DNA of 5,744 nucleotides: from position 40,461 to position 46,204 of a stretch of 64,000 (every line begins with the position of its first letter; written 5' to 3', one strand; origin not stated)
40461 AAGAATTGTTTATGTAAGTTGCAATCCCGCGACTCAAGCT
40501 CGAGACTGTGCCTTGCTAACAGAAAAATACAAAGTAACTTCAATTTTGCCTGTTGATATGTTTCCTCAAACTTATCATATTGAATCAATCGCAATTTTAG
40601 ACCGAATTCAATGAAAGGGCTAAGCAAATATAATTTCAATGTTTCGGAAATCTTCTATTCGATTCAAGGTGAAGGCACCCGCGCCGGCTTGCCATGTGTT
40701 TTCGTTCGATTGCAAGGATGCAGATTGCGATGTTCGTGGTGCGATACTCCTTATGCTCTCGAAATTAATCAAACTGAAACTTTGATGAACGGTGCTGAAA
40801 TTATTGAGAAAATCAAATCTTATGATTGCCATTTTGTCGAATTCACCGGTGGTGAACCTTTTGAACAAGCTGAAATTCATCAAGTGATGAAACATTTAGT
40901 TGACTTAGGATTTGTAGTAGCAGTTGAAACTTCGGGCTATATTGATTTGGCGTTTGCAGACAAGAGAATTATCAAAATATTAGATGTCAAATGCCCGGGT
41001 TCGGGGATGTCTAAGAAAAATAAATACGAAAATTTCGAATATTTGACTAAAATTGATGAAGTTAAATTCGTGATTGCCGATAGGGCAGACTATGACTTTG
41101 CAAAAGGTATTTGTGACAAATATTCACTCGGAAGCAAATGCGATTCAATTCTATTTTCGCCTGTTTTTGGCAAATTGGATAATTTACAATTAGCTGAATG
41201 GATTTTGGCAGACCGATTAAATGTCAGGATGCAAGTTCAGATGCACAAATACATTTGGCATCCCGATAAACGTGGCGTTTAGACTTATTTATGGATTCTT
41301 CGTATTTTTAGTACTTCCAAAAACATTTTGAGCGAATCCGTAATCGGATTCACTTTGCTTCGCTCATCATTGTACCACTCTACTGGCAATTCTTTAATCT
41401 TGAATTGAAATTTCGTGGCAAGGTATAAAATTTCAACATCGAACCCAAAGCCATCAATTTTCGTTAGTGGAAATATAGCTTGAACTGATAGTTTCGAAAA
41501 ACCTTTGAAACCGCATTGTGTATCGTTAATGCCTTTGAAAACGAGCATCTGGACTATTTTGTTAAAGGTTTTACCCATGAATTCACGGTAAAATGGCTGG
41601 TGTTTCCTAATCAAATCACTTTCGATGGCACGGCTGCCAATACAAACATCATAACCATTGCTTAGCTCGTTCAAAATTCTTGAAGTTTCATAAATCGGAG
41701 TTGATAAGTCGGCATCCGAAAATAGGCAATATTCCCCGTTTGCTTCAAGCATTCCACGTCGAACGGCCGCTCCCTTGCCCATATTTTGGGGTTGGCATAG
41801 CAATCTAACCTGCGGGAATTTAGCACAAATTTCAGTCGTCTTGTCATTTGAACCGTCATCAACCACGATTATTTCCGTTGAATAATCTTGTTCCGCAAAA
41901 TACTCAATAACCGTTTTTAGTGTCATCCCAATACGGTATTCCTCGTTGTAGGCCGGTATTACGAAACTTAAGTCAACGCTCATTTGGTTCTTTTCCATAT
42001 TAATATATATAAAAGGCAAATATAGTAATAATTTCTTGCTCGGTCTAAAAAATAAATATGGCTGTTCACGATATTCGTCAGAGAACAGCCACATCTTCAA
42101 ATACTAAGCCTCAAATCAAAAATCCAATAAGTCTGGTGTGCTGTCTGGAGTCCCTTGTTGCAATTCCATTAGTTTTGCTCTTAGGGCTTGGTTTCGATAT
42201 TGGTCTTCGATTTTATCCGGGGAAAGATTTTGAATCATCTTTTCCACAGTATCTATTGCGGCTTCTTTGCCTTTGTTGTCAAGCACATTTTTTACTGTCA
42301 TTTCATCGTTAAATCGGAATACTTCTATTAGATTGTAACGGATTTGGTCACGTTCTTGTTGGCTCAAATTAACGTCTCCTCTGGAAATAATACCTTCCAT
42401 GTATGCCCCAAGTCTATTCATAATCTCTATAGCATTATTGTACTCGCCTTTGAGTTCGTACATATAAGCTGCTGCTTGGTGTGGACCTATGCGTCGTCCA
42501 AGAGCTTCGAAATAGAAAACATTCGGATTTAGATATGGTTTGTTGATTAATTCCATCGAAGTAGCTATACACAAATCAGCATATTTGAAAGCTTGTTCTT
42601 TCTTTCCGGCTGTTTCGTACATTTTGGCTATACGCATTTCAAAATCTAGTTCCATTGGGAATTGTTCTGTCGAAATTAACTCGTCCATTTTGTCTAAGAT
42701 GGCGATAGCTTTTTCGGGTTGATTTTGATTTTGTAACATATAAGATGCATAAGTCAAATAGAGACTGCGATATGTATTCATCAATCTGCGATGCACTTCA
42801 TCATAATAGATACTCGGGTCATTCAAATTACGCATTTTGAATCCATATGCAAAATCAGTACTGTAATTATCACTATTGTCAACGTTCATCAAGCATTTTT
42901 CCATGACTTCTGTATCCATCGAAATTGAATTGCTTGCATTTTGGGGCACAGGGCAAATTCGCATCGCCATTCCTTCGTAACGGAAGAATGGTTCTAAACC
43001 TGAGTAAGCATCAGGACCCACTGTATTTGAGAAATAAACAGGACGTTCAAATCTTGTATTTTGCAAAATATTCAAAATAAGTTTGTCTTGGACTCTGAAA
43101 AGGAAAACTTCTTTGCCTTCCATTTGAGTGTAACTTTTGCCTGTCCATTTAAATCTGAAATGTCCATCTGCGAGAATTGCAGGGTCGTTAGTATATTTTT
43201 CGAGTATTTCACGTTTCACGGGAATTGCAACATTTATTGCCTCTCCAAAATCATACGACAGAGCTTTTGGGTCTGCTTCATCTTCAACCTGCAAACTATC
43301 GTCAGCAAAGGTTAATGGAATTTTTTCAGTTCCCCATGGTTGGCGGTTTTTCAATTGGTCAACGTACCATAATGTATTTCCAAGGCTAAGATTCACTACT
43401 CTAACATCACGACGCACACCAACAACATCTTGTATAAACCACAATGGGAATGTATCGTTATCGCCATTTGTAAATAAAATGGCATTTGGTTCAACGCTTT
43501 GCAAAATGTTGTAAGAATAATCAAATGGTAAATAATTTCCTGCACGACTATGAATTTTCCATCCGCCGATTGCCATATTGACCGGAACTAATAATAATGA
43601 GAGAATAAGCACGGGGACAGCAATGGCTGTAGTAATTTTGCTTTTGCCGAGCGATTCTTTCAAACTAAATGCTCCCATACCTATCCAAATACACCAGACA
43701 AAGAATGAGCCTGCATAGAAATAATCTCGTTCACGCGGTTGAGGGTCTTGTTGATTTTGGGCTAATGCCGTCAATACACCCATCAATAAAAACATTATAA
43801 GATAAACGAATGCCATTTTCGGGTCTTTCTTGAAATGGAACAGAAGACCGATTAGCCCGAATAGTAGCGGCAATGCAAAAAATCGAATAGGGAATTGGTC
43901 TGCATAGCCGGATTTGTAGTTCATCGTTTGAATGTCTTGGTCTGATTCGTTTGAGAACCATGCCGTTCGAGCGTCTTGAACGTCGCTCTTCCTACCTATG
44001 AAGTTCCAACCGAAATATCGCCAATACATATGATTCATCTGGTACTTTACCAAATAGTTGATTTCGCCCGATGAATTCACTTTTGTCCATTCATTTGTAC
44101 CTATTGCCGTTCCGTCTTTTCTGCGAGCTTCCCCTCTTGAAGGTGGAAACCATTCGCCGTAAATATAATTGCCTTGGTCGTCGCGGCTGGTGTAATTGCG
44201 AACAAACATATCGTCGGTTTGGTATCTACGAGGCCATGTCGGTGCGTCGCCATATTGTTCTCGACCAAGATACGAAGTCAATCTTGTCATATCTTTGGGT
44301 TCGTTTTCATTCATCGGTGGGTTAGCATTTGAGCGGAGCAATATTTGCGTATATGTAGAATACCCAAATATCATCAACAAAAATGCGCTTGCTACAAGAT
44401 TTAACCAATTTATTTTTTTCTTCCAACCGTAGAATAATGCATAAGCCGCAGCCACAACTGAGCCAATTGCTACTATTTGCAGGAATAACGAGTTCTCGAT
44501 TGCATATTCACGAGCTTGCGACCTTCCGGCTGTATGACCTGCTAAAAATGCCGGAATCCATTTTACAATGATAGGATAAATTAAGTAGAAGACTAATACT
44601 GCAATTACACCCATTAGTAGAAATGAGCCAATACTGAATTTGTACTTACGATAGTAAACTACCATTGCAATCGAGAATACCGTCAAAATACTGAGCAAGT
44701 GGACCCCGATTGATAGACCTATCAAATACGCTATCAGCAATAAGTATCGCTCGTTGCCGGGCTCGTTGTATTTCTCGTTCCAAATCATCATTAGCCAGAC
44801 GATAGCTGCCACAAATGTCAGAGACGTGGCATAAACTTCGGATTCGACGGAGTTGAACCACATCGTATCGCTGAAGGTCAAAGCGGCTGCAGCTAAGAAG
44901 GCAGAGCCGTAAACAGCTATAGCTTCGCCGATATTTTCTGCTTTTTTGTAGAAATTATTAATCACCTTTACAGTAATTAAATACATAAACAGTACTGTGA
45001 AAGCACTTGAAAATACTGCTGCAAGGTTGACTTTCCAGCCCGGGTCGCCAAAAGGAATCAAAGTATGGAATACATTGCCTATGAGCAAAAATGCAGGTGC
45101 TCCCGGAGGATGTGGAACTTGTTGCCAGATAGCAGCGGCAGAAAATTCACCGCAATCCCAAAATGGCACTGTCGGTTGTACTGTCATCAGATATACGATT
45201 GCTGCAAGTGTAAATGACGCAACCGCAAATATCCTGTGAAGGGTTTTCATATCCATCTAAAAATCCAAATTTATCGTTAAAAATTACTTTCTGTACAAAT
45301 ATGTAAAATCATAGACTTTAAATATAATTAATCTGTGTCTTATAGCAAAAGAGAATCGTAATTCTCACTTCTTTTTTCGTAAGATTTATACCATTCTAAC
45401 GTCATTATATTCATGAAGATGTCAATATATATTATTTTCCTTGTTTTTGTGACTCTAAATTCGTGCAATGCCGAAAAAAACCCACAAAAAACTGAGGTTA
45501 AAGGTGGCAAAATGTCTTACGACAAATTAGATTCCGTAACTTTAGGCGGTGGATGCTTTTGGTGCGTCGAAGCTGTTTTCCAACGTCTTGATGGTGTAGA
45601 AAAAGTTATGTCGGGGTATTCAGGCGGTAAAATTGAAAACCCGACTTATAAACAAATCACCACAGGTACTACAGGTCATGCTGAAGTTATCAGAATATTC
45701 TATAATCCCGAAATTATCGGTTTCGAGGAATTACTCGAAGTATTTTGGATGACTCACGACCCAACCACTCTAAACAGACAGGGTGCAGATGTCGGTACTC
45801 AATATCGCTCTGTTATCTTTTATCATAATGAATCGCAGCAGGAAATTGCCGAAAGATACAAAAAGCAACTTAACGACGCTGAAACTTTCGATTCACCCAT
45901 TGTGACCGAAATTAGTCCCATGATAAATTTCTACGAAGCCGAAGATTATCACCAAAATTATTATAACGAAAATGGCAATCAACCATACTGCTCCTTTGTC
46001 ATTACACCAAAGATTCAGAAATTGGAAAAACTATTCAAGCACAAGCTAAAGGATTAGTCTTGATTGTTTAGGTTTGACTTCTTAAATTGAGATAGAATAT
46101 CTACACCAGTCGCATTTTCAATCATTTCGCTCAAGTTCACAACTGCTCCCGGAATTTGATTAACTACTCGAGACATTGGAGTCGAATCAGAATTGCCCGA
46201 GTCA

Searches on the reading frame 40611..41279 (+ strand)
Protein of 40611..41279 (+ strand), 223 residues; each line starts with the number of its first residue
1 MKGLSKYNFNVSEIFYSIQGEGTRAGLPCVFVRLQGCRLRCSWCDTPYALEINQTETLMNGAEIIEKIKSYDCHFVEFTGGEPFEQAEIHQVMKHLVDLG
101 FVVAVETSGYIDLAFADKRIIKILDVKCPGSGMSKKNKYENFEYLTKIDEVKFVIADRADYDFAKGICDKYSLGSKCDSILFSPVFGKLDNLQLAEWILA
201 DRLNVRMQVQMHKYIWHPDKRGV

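Call 7: search_protein_families(library=pfam, proteins=[window:40611-41279:+], max_evalue=0.001)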
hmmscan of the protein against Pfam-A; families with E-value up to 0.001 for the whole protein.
window:40611-41279:+ (223 aa): 2 families
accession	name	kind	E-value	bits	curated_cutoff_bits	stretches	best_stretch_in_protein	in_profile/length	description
PF13353.11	Fer4_12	-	1.6e-09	38.6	22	1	18-133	1-118/137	4Fe-4S single cluster domain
PF04055.27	Radical_SAM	-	3e-09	37.7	29.5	1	35-117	5-91/166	Radical SAM superfamily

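Call 8: search_protein_families(library=ncbifam, proteins=[window:40611-41279:+], max_evalue=0.001)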
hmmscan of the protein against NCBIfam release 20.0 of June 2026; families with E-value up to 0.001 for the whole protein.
window:40611-41279:+ (223 aa): 25 families
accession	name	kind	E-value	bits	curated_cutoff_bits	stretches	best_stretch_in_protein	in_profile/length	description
TIGR04349.1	rSAM_QueE_gams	hypoth_equivalog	6.4e-77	258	300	1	10-217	2-205/210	7-carboxy-7-deazaguanine synthase QueE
TIGR03963.1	rSAM_QueE_Clost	equivalog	8.9e-65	218.4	260.1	1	9-223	1-219/219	putative 7-carboxy-7-deazaguanine synthase QueE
TIGR03365.1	Bsubt_queE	equivalog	7e-26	91.2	206.1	1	9-172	3-176/238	7-carboxy-7-deazaguanine synthase QueE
TIGR04322.1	rSAM_QueE_Ecoli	equivalog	1.9e-25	89.6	200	2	15-59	1-45/215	7-carboxy-7-deazaguanine synthase QueE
TIGR04508.1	queE_Cx14CxxC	equivalog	5.2e-13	49.3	240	1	10-112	2-120/208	7-carboxy-7-deazaguanine synthase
TIGR02495.1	NrdG2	equivalog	2.6e-12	46.5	131.15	1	28-112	17-102/193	anaerobic ribonucleoside-triphosphate reductase activating protein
TIGR02493.1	PFLA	equivalog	1.2e-11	44.4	231.75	1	13-126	6-121/235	pyruvate formate-lyase-activating protein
TIGR02494.1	PFLE_PFLC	subfamily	1.1e-07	31.5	174.35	0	20-53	12-40/293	glycyl-radical enzyme activating protein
NF033717.2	HPDL_rSAM_activ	equivalog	3.7e-07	29.7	420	0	18-58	9-50/311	4-hydroxyphenylacetate decarboxylase activase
NF048010.1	SfplDhtActHpsHDes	equivalog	9.8e-07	27.9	430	0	19-73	18-66/298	(2S)-3-sulfopropanediol dehydratase activating enzyme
TIGR02491.1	NrdG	equivalog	1.2e-06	28.6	126.1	1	18-95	11-86/154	anaerobic ribonucleoside-triphosphate reductase activating protein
TIGR02109.1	PQQ_syn_pqqE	equivalog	2.7e-06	26.6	381.35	1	36-110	16-91/358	pyrroloquinoline quinone biosynthesis protein PqqE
NF043069.1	T4HPD_activ_SAM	equivalog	2.8e-06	26.9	425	0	19-54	14-44/299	trans-4-hydroxy-L-proline dehydratase activase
TIGR04053.2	TIGR04053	equivalog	6.5e-06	25.6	395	1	35-113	16-97/366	TIGR04053 family radical SAM/SPASM domain-containing protein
TIGR04395.1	cutC_activ_rSAM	equivalog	3.7e-05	23.1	360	0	31-59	24-51/309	choline TMA-lyase-activating enzyme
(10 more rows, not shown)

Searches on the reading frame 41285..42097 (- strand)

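Call 7: search_protein_families(library=pfam, proteins=[window:41285-42097:-], max_evalue=0.001)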
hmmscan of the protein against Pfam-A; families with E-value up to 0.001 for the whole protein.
window:41285-42097:- (270 aa): 3 families
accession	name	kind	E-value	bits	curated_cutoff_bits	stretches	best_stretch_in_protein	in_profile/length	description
PF00535.33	Glycos_transf_2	-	1.7e-28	100.1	23.3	1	44-208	1-167/168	Glycosyl transferase family 2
PF10111.15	Glyco_tranf_2_2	-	5.9e-09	36.2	27.3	1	44-131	1-92/276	Glycosyltransferase like family 2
PF13704.12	Glyco_tranf_2_4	-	1.8e-05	25.5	27.5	1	59-130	6-81/98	Glycosyl transferase family 2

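Call 8: search_protein_families(library=ncbifam, proteins=[window:41285-42097:-], max_evalue=0.001)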
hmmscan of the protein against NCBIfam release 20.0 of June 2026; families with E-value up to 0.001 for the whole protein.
window:41285-42097:- (270 aa): 21 families
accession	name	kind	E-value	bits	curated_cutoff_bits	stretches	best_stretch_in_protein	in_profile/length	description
TIGR04182.1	glyco_TIGR04182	equivalog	2e-20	73.3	325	1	43-268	2-220/293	S-layer glycoprotein N-glycosyltransferase AglJ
NF047588.1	GlcsyltransPgfSStrep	equivalog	1.7e-19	70.2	500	1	42-217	2-176/308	glycosyltransferase PgfS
NF007986.1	PRK10714.1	equivalog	2.1e-16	59.9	529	1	42-241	7-200/316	undecaprenyl-phosphate 4-deoxy-4-formamido-L-arabinose transferase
NF058614.1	PPMAGASynPpgS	equivalog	3.6e-16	59.3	370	1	44-258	3-215/226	polyprenyl-phospho-N-acetylgalactosaminyl synthase PpgS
NF041875.1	EPS_EpsD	equivalog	2.7e-15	56.6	370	1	43-185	1-143/325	exopolysaccharide biosynthesis glycosyltransferase EpsD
NF041391.1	DPhHxTase_Halo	equivalog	1e-14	54.1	375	1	49-257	3-200/213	dolichyl-phosphate hexose transferase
NF007482.0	PRK10073.1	equivalog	1.2e-13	50.7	423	1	40-131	5-96/334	glycosyltransferase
TIGR03937.1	PgaC_IcaA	equivalog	6.4e-13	48.4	422.3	1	39-130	43-135/407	poly-beta-1,6-N-acetyl-D-glucosamine synthase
NF010496.0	PRK13915.1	equivalog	8e-13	48.1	262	1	34-134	24-130/307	glucosyl-3-phosphoglycerate synthase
TIGR04283.1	glyco_like_mftF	equivalog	7.7e-12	45.3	182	1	43-143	1-95/221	TIGR04283 family arsenosugar biosynthesis glycosyltransferase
TIGR03965.1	mycofact_glyco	equivalog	3.1e-09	36.2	280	1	40-132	73-166/467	mycofactocin biosynthesis glycosyltransferase MftF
NF038302.1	EPS_HpsE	equivalog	2.2e-08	33.5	300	1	41-130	1-96/307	hormogonium polysaccharide biosynthesis glycosyltransferase HpsE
NF050050.1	ProtGlycPglI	equivalog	4e-08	33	500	1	43-180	4-138/306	GalNAc(5)-diNAcBac-PP-undecaprenol beta-1,3-glucosyltransferase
NF047683.1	TeichurnBiosyTuaG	equivalog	2.3e-07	30.7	400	1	41-130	6-96/252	teichuronic acid biosynthesis protein TuaG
TIGR04242.1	nodulat_NodC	equivalog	9.6e-07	28.1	550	1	39-130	46-141/395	chitooligosaccharide synthase NodC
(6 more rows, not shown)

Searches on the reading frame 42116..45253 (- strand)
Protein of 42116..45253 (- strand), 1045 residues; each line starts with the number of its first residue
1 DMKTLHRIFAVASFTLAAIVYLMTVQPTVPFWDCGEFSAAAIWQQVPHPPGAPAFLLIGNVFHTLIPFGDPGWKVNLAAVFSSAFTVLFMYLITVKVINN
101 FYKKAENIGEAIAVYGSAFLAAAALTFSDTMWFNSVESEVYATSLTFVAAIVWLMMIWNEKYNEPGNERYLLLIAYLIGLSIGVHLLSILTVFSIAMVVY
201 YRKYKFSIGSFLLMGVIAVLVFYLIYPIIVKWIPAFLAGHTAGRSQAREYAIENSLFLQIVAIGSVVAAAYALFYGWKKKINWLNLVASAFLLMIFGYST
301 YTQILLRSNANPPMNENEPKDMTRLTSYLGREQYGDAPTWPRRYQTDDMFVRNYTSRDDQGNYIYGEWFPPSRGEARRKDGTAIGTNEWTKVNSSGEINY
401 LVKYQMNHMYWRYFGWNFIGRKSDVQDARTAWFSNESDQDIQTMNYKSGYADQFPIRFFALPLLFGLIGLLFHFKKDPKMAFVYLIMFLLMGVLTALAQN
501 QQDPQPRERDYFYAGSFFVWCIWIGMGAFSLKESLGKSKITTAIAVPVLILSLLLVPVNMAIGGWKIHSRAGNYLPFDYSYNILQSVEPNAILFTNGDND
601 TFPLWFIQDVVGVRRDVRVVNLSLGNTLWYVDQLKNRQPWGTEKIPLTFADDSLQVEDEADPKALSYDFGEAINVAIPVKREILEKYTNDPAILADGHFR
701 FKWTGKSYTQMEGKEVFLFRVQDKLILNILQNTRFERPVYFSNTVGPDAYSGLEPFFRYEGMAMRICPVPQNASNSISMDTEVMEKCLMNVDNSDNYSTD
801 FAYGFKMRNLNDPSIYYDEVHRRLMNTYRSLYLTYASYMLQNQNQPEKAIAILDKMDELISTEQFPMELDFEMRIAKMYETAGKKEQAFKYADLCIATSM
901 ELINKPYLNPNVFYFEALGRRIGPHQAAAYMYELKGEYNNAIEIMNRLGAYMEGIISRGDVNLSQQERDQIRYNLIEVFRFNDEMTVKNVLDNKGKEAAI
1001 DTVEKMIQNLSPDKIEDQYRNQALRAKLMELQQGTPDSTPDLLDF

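Call 7: search_protein_families(library=pfam, proteins=[window:42116-45253:-], max_evalue=0.001)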
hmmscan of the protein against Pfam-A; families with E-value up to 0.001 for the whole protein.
window:42116-45253:- (1045 aa): 1 family
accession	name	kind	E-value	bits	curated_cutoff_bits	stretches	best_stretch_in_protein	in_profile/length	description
PF11028.14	TMEM260-like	-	1.2e-56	191.8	24.2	1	33-205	1-176/179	Protein O-mannosyl-transferase TMEM260-like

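Call 8: search_protein_families(library=ncbifam, proteins=[window:42116-45253:-], max_evalue=0.001)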
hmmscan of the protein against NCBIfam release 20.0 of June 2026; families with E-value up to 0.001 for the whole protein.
window:42116-45253:- (1045 aa): 1 family
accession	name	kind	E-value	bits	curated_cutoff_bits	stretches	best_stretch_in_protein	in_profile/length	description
TIGR01116.1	ATPase-IIA1_Ca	equivalog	0.00043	18.5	703.4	1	104-191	613-700/799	calcium-translocating P-type ATPase, SERCA-type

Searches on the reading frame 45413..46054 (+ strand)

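Call 50: search_protein_families(library=pfam, proteins=[window:45413-46054:+], max_evalue=0.00001)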
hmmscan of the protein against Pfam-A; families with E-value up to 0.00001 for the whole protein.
window:45413-46054:+ (214 aa): 1 family
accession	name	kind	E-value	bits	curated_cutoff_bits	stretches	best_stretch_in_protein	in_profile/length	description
PF01625.27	PMSR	-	3.7e-67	225.8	23.7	1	42-193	2-152/153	Peptide methionine sulfoxide reductase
